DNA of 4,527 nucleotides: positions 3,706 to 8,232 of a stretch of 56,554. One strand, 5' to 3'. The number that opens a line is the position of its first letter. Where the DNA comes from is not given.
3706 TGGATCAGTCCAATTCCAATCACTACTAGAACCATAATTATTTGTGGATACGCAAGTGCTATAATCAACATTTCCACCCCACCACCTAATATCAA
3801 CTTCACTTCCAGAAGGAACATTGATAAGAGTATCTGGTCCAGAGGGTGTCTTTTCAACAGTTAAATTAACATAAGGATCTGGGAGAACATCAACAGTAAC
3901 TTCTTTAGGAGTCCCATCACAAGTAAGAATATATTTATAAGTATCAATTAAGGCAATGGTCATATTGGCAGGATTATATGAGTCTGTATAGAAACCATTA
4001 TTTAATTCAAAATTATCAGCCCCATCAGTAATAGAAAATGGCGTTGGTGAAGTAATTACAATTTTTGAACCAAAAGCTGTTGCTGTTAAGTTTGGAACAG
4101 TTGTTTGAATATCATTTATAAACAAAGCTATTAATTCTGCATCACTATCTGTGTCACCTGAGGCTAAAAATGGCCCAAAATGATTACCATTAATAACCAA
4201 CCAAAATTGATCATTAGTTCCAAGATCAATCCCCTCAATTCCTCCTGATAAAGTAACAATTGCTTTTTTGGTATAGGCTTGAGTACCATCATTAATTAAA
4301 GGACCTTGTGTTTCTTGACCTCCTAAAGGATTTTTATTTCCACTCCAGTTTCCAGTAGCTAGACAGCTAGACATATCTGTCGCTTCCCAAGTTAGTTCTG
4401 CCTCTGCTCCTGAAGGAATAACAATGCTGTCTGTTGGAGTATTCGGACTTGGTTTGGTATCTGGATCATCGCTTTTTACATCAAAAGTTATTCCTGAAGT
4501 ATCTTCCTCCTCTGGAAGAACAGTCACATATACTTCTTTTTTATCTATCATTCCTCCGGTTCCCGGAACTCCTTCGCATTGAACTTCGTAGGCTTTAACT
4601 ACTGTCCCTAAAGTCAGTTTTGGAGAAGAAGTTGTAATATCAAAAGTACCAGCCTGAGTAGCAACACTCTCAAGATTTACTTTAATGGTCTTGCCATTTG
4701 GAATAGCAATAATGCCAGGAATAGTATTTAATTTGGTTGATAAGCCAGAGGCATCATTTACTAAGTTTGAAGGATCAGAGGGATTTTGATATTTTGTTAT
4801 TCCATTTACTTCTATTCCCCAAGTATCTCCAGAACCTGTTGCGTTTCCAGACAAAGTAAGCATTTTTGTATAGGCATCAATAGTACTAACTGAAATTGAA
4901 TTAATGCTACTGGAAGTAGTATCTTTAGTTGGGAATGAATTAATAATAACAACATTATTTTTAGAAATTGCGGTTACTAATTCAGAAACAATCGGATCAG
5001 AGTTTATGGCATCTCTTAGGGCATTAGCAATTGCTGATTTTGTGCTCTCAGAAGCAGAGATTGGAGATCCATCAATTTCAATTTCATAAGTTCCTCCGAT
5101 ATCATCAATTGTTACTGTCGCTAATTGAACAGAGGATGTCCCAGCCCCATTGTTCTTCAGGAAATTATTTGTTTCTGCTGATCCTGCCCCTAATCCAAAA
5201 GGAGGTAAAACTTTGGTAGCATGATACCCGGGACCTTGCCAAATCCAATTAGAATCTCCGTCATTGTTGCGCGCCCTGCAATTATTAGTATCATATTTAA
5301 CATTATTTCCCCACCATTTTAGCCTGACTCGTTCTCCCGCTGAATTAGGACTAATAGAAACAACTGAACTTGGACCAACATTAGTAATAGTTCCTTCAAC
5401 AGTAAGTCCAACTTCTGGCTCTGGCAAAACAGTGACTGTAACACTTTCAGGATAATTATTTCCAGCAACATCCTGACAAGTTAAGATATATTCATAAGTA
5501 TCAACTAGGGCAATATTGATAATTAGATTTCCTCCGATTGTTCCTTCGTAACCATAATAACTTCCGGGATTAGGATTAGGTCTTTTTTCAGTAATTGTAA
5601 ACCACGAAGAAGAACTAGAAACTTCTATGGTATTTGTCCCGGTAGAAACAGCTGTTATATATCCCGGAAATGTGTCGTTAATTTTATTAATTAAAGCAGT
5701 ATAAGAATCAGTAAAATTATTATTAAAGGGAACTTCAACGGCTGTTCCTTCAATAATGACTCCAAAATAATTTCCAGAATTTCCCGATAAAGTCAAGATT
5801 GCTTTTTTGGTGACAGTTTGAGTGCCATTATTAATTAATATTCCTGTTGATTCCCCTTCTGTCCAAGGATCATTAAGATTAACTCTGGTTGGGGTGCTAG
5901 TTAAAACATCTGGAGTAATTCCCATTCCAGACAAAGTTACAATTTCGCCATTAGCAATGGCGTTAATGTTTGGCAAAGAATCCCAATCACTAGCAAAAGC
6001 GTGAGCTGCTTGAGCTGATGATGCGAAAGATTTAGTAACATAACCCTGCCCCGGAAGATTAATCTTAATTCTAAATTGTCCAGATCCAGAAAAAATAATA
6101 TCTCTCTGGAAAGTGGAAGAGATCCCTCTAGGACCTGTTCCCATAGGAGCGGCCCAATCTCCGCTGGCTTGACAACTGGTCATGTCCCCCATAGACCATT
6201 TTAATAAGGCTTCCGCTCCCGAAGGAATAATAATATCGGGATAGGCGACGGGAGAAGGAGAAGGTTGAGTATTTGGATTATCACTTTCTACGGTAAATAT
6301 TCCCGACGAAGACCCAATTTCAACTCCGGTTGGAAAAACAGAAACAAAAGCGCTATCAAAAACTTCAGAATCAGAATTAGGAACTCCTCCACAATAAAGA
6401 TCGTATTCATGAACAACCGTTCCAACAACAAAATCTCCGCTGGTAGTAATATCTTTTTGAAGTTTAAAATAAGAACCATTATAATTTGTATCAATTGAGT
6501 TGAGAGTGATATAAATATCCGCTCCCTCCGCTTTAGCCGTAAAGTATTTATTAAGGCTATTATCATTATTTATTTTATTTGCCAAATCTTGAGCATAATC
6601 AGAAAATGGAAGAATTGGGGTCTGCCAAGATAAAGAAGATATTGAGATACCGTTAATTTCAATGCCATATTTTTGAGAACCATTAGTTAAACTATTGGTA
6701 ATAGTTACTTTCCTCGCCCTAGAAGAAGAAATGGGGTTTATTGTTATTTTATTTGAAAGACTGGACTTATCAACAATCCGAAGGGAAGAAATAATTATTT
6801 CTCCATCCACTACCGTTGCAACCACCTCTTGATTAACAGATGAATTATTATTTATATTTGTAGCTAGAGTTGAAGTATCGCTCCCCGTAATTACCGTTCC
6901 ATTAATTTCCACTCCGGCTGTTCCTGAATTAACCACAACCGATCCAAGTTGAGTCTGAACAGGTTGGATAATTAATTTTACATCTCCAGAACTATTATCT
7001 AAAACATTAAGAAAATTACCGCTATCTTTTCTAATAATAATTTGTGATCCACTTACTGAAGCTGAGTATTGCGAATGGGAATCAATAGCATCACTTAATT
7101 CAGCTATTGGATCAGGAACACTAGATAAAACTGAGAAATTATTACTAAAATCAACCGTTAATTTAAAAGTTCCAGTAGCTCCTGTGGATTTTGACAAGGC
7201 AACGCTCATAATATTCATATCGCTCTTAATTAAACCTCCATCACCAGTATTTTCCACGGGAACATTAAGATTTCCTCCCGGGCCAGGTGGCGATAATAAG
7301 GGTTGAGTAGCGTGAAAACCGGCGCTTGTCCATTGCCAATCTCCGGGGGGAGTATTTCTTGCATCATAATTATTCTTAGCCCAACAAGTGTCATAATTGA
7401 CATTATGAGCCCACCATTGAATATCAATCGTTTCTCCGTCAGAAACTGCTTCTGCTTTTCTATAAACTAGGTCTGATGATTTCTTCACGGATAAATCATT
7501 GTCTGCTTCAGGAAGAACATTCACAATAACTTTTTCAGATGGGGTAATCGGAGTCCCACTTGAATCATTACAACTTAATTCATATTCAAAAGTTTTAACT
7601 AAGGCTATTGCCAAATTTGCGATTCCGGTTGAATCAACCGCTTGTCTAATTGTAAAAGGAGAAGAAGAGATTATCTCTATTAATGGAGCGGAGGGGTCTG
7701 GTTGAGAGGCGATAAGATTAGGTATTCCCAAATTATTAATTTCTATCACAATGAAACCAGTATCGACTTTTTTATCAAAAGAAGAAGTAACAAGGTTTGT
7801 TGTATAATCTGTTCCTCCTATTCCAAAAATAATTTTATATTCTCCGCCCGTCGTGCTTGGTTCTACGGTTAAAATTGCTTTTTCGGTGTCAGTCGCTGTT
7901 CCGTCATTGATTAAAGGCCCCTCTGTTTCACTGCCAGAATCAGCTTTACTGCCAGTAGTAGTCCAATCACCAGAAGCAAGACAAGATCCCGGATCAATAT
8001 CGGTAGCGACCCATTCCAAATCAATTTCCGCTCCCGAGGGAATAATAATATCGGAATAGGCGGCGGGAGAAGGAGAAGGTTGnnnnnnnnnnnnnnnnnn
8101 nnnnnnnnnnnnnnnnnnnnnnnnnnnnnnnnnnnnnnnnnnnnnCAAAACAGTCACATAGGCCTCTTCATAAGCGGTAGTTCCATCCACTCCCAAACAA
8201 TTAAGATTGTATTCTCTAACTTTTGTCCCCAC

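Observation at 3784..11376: Five super-repeats interleaving Cys-containing Ig-like modules with 25 or more flagellin-IN-like units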

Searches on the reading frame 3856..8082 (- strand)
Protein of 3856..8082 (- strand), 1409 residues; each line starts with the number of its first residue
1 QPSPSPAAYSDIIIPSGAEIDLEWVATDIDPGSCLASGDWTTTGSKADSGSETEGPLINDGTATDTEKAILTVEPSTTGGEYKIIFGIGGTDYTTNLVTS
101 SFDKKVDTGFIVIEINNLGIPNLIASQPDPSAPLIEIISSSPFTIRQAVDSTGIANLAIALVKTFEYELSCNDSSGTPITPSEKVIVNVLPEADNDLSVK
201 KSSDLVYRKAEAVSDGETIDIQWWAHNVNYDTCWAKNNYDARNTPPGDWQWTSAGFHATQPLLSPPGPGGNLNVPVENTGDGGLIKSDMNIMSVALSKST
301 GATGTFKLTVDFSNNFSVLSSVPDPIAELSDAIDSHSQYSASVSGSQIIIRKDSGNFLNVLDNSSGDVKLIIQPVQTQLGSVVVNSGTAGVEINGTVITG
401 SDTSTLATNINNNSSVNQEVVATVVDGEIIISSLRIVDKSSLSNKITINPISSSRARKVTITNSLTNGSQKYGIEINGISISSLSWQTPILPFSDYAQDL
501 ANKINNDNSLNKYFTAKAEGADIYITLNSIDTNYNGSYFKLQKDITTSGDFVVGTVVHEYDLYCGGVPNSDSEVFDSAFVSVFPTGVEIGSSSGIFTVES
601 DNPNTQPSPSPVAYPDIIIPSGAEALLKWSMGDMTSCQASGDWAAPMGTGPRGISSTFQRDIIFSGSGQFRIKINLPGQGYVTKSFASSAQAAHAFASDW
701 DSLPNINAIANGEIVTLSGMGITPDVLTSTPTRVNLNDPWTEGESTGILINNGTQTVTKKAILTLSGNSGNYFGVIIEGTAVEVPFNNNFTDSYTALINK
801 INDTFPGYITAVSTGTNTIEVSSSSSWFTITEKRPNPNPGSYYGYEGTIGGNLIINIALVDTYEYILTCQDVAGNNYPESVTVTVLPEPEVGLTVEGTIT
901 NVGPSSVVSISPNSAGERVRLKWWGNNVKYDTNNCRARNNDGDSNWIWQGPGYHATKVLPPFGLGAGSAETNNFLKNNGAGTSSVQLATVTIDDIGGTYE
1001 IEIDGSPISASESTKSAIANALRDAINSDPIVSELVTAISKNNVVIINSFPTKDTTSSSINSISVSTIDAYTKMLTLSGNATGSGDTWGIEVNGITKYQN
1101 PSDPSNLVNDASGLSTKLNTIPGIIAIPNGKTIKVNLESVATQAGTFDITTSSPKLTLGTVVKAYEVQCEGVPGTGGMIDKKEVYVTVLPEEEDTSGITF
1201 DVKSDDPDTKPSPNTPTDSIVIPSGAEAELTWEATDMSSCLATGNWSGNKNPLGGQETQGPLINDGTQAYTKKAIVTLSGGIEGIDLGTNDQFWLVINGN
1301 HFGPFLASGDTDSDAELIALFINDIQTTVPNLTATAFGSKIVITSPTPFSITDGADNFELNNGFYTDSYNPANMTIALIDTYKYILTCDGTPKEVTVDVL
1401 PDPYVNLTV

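Call 31: find_homologous_proteins(query=window:3856-8082:-, region=1-1409)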
Query window:3856-8082:-, residues 1-1409: the 8000 candidates sharing most words with the query were scored; none scored E <= 0.001.

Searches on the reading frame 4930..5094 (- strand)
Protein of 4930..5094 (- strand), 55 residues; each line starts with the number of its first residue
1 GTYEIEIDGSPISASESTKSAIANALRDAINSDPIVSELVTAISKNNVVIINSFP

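Call 8: search_protein_families(library=pfam, proteins=[window:4930-5094:-], max_evalue=10)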
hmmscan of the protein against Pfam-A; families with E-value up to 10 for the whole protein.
seq(55 aa): 1 family
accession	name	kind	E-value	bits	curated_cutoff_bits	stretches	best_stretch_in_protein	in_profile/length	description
PF04038.17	DHNA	-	0.15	13.1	25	1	9-47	23-59/108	Dihydroneopterin aldolase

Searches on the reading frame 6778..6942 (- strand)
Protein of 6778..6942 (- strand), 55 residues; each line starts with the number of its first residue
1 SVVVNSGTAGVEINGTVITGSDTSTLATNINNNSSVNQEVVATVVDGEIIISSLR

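Call 54: search_protein_families(library=pfam, proteins=[window:6778-6942:-], max_evalue=10)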
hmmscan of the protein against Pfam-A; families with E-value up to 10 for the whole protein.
seq(55 aa): 1 family
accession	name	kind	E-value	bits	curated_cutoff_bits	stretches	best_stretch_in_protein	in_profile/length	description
PF19406.5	PKD_5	-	0.17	12.2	25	1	11-44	32-65/88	PKD-like domain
